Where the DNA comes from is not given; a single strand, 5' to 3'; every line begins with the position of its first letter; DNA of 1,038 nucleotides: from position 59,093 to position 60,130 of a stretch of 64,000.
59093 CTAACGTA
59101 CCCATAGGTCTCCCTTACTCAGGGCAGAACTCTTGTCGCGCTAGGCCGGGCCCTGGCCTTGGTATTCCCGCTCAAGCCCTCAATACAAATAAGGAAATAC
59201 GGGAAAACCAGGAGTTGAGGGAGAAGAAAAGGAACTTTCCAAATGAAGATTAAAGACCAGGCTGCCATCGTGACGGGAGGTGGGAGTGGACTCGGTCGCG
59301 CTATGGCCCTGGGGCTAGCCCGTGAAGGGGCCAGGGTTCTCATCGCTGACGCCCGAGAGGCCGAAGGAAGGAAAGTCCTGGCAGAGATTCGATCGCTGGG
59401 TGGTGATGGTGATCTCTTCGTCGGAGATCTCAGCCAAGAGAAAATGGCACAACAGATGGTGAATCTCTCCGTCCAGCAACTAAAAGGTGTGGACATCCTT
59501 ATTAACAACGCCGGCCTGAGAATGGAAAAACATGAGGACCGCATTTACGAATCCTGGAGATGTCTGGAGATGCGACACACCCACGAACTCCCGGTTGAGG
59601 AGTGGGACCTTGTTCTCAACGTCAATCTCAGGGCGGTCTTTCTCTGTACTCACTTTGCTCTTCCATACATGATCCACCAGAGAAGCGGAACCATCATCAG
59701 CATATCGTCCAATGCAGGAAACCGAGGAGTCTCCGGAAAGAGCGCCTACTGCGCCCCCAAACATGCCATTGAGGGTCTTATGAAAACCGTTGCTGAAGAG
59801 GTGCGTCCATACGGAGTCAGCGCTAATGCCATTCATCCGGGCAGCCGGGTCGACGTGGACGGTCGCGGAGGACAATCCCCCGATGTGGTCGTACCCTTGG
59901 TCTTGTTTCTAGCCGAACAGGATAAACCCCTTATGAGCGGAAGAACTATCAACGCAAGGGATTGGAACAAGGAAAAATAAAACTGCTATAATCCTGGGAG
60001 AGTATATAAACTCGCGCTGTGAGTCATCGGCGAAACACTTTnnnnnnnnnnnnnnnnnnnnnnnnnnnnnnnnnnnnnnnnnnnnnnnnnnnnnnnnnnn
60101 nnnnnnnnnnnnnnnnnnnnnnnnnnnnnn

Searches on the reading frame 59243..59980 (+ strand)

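Call 47: search_protein_families(library=pfam, proteins=[window:59243-59980:+], max_evalue=0.000001)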
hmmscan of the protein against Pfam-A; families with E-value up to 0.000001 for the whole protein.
window:59243-59980:+ (245 aa): 3 families
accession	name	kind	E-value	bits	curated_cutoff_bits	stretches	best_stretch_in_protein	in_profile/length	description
PF00106.31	adh_short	-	8.4e-51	172.7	26.6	1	7-201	2-181/195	short chain dehydrogenase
PF13561.12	adh_short_C2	-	1.1e-35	123.8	27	1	15-200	6-174/236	Enoyl-(Acyl carrier protein) reductase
PF08659.16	KR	-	7.7e-10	39.4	22.6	1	9-185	4-165/180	KR domain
